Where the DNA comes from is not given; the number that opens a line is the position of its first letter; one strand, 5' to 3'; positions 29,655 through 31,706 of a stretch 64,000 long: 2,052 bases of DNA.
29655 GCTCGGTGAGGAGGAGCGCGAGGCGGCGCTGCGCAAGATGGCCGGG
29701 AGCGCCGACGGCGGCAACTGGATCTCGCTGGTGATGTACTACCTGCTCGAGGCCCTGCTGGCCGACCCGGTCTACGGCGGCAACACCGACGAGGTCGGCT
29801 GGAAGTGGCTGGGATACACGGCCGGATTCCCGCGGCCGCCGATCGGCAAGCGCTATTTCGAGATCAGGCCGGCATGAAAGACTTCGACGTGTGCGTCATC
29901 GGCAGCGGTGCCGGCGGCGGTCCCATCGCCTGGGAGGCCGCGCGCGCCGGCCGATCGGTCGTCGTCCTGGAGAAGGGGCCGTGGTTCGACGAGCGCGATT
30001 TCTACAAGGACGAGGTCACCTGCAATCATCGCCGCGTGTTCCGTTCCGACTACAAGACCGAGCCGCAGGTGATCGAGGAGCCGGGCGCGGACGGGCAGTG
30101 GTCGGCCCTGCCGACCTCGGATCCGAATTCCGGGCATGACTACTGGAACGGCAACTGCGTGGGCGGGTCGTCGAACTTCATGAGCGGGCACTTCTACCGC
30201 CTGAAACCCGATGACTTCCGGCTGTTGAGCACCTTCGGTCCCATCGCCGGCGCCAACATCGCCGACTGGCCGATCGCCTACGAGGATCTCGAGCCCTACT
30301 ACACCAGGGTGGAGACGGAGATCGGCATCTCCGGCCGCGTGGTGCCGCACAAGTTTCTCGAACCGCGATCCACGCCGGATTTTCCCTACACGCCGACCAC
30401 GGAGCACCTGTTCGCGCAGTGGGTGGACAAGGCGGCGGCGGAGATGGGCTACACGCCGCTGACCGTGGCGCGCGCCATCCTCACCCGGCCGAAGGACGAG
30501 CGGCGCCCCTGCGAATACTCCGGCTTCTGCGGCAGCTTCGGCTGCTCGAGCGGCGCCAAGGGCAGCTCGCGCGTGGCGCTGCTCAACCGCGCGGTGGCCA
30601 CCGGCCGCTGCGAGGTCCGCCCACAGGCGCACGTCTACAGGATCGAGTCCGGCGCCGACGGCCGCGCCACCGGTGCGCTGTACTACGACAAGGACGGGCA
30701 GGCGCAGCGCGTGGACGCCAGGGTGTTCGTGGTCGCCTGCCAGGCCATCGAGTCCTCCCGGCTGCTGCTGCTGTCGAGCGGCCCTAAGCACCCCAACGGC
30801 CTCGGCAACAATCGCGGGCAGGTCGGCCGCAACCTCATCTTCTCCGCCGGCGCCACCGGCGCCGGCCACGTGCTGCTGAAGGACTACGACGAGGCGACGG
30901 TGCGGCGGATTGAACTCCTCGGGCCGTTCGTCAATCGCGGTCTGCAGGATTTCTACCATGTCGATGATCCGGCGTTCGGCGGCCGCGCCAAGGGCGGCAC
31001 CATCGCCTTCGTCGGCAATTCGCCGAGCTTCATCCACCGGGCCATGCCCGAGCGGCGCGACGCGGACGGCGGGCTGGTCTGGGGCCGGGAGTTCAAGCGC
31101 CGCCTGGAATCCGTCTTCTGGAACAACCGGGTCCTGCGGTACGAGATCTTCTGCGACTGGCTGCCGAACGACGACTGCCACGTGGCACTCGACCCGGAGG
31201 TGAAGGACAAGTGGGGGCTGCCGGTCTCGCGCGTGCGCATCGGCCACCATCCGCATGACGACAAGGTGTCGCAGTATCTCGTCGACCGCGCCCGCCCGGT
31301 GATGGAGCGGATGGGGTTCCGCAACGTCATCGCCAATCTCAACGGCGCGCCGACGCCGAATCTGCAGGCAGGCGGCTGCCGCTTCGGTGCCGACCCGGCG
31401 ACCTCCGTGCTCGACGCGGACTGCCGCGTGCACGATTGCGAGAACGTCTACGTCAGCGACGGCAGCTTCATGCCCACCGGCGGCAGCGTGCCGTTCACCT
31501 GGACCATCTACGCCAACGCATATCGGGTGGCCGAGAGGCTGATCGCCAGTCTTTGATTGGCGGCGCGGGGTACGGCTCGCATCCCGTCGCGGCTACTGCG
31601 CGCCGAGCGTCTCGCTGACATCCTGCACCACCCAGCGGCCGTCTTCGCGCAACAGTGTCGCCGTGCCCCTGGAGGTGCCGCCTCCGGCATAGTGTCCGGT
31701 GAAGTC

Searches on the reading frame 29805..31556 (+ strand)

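Call 18: search_protein_families(library=pfam, proteins=[window:29805-31556:+], max_evalue=0.001)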
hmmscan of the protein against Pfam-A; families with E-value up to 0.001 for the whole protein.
window:29805-31556:+ (583 aa): 6 families
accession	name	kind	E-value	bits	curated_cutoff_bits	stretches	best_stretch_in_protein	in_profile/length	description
PF05199.19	GMC_oxred_C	-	5.6e-20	72.8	24.6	1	454-572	1-139/139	GMC oxidoreductase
PF00732.25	GMC_oxred_N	-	3.7e-14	53.5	23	1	115-344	23-213/218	GMC oxidoreductase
PF01266.30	DAO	-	5.7e-07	29.8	27.9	1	28-60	1-33/353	FAD dependent oxidoreductase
PF00890.30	FAD_binding_2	-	2.2e-05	24.3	20.4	1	28-59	1-32/414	FAD binding domain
PF12831.13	FAD_oxidored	-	0.00018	21.4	27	1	28-60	1-33/416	FAD dependent oxidoreductase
PF13450.12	NAD_binding_8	-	0.00056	20.6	21.9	0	31-59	1-29/68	NAD(P)-binding Rossmann-like domain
